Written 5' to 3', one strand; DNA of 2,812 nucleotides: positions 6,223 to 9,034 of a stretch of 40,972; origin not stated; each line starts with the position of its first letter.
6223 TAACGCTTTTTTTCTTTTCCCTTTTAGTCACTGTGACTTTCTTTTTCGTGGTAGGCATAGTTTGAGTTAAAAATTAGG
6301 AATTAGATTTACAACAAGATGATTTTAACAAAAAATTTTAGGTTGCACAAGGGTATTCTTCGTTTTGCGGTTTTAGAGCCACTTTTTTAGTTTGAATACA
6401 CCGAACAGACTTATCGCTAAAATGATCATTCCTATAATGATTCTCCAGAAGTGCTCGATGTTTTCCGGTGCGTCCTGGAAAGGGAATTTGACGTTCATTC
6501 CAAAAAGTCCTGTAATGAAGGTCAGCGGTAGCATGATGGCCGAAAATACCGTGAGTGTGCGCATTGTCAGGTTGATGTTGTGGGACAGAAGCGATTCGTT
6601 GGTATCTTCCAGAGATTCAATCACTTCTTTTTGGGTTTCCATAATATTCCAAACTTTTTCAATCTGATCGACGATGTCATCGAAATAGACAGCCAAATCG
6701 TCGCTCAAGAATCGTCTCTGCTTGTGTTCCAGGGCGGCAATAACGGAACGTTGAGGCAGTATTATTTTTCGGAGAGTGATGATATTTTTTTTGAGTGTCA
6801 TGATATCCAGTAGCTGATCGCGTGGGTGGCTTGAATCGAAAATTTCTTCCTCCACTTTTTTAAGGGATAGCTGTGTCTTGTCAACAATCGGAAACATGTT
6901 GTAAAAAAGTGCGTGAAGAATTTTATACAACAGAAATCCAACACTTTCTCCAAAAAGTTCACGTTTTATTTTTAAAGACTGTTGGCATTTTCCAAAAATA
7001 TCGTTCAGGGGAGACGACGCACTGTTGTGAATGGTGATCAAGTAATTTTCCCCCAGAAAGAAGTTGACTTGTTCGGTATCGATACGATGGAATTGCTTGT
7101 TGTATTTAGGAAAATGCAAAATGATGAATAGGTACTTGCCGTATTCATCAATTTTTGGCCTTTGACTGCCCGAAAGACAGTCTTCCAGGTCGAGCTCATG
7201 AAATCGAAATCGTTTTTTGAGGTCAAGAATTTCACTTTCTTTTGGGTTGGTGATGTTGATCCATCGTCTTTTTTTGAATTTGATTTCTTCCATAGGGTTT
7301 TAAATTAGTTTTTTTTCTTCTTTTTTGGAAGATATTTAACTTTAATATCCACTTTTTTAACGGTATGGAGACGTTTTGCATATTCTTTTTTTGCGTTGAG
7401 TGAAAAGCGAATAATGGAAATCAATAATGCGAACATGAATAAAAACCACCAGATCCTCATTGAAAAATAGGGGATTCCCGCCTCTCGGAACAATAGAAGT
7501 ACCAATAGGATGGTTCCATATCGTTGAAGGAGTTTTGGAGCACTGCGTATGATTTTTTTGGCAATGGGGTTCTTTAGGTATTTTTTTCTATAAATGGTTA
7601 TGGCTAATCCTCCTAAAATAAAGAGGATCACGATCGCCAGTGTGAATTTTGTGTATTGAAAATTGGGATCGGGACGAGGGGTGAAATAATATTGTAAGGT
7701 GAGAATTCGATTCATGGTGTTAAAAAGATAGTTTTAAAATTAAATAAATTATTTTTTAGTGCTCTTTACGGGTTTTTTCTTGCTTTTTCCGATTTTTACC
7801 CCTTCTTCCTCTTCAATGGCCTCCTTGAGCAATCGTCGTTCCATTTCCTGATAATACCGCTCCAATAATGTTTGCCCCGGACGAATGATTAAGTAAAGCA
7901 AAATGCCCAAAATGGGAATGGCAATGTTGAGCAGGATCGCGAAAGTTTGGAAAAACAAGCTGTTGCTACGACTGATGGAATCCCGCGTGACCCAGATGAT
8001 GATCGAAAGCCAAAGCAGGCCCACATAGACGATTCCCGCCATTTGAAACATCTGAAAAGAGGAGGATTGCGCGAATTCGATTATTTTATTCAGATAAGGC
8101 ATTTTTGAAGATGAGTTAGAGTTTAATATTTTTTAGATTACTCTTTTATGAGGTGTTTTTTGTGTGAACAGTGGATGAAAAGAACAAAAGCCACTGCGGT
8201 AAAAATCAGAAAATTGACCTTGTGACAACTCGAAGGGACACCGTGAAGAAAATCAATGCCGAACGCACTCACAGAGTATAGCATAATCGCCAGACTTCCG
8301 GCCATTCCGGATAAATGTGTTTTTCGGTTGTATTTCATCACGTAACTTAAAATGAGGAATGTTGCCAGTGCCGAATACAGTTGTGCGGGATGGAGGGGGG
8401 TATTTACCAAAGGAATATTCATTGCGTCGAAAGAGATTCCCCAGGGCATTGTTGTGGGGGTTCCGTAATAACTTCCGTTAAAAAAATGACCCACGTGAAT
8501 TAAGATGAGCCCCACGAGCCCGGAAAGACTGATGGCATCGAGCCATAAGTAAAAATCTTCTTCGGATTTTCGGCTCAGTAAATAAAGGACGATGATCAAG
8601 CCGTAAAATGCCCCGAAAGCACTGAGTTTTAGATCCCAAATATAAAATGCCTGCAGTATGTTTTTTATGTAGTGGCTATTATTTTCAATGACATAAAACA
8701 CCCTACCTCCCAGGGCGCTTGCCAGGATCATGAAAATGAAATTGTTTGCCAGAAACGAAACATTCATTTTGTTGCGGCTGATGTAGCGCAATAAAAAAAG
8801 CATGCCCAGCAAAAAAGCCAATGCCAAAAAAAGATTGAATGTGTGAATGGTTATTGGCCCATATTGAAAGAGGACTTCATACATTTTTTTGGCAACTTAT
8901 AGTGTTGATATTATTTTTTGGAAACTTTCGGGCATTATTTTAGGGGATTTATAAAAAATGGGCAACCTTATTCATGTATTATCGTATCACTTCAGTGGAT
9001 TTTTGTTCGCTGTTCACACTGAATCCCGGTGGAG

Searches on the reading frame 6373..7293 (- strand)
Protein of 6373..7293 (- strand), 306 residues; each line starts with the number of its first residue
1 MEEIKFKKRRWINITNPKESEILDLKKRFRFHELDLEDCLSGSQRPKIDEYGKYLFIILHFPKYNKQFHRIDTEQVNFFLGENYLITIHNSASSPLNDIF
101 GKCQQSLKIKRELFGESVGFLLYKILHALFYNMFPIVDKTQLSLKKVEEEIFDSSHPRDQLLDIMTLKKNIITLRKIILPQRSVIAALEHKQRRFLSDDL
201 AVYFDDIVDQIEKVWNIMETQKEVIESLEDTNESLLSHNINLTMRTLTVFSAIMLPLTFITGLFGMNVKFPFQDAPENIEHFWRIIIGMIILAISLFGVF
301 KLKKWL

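Call 8: search_protein_families(library=pfam, proteins=[window:6373-7293:-], max_evalue=0.001)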
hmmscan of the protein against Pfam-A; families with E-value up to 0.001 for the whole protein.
window:6373-7293:- (306 aa): 1 family
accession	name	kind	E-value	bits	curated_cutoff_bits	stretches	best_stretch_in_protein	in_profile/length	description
PF01544.23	CorA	-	8.3e-66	222.7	27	1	10-301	5-291/292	CorA-like Mg2+ transporter protein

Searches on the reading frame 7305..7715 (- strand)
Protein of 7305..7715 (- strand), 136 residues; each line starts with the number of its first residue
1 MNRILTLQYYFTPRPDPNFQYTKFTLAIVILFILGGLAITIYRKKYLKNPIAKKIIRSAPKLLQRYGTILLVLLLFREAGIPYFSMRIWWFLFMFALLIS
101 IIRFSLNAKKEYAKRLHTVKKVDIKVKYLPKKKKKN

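Call 3: search_protein_families(library=pfam, proteins=[window:7305-7715:-], max_evalue=1)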
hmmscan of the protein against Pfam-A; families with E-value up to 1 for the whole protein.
window:7305-7715:- (136 aa): 3 families
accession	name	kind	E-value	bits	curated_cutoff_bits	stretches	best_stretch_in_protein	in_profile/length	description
PF13786.12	DUF4179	-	0.09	13.7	30.1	0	20-57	5-45/94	Domain of unknown function (DUF4179)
PF09716.15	ETRAMP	-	0.13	12.7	29.1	1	86-135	1-52/81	Malarial early transcribed membrane protein (ETRAMP)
PF14316.11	DUF4381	-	0.17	12.6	27.2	0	88-116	20-48/145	Domain of unknown function (DUF4381)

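Call 89: search_protein_families(library=ncbifam, proteins=[window:7305-7715:-], max_evalue=0.1)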
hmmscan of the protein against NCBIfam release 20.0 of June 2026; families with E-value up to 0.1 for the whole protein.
window:7305-7715:- (136 aa): 2 families
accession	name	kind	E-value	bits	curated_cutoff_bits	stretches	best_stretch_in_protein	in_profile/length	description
TIGR03025.1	EPS_sugtrans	subfamily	0.0078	15.5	295.55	1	15-110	23-117/445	exopolysaccharide biosynthesis polyprenyl glycosylphosphotransferase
TIGR03023.1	WcaJ_sugtrans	equivalog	0.014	14.7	410.75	1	15-115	25-125/453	undecaprenyl-phosphate glucose phosphotransferase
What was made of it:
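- Tried and rejected: Small membrane proteins. p117 and p136 had no significant family (calls 3, 89).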

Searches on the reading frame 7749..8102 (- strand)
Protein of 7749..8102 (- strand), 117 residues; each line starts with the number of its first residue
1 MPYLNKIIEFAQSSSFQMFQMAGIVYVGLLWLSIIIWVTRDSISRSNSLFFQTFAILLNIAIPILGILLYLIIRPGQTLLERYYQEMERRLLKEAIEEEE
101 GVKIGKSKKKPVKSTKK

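Call 3: search_protein_families(library=pfam, proteins=[window:7749-8102:-], max_evalue=1)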
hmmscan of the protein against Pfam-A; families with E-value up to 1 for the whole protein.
window:7749-8102:- (117 aa): 3 families
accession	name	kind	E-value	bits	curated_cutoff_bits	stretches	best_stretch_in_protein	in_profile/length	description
PF19896.4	DUF6369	-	0.0074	16.3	28.4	1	16-86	21-92/438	Family of unknown function (DUF6369)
PF15145.11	DUF4577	-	0.042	14.3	27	1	43-104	56-112/128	Domain of unknown function (DUF4577)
PF13396.11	PLDc_N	-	0.23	11.9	23.3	1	30-74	2-41/42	Phospholipase_D-nuclease N-terminal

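Call 89: search_protein_families(library=ncbifam, proteins=[window:7749-8102:-], max_evalue=0.1)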
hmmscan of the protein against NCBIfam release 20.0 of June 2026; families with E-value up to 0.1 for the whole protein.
window:7749-8102:- (117 aa): 0 families

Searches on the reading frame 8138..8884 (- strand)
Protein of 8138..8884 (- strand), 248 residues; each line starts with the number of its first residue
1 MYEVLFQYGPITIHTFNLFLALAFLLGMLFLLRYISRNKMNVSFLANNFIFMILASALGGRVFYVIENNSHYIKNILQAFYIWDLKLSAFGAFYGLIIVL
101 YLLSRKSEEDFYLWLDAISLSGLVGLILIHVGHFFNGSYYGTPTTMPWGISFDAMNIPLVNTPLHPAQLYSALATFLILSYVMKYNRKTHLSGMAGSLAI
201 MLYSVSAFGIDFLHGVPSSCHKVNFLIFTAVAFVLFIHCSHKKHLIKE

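Call 3: search_protein_families(library=pfam, proteins=[window:8138-8884:-], max_evalue=1)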
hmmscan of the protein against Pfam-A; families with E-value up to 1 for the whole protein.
window:8138-8884:- (248 aa): 1 family
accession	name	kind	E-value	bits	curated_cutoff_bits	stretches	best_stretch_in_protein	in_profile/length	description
PF01790.23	LGT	-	4.4e-34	118.3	24.9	1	4-216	2-212/240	Prolipoprotein diacylglyceryl transferase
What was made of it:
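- Checked: The next gene, 8138-8884, matches Pfam LGT at 4e-34 (call 3).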

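Call 4: search_protein_families(library=ncbifam, proteins=[window:8138-8884:-], max_evalue=1)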
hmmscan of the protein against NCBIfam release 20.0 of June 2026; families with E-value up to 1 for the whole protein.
window:8138-8884:- (248 aa): 8 families
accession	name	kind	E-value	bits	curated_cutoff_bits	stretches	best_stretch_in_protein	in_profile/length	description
TIGR00544.1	lgt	equivalog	2.9e-25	89.2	118.9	1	3-223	12-243/280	prolipoprotein diacylglyceryl transferase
NF000778.0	PRK00052.3-4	equivalog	2e-23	83.3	334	1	1-216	1-215/252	prolipoprotein diacylglyceryl transferase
NF000784.0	PRK00052.4-5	subfamily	5.8e-20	71.6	409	1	1-152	1-153/298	prolipoprotein diacylglyceryl transferase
NF000775.0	PRK00052.2-5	equivalog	2e-17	63.4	428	1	34-214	55-243/288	prolipoprotein diacylglyceryl transferase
NF000779.0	PRK00052.3-5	equivalog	5.3e-15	55.9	405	1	5-149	10-155/257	prolipoprotein diacylglyceryl transferase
NF009611.0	PRK13108.1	equivalog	5e-08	32.3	636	1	7-151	17-165/476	prolipoprotein diacylglyceryl transferase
NF002722.0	PRK02565.1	equivalog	0.054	13.1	57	1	107-141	12-43/48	photosystem II reaction center protein J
NF000780.0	PRK00052.4-1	equivalog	0.16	11.1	547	1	16-223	33-255/327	prolipoprotein diacylglyceryl transferase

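Call 49: search_solved_structures(query=window:8138-8884:-, max_evalue=0.001, show_alignments=1)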
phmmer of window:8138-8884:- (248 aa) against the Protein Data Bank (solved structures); distinct sequences matched with E-value up to 0.001: 1.
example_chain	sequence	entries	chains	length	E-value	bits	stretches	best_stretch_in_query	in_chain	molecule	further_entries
5azb_A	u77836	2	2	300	2.1e-12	50.6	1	4-212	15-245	Prolipoprotein diacylglyceryl transferase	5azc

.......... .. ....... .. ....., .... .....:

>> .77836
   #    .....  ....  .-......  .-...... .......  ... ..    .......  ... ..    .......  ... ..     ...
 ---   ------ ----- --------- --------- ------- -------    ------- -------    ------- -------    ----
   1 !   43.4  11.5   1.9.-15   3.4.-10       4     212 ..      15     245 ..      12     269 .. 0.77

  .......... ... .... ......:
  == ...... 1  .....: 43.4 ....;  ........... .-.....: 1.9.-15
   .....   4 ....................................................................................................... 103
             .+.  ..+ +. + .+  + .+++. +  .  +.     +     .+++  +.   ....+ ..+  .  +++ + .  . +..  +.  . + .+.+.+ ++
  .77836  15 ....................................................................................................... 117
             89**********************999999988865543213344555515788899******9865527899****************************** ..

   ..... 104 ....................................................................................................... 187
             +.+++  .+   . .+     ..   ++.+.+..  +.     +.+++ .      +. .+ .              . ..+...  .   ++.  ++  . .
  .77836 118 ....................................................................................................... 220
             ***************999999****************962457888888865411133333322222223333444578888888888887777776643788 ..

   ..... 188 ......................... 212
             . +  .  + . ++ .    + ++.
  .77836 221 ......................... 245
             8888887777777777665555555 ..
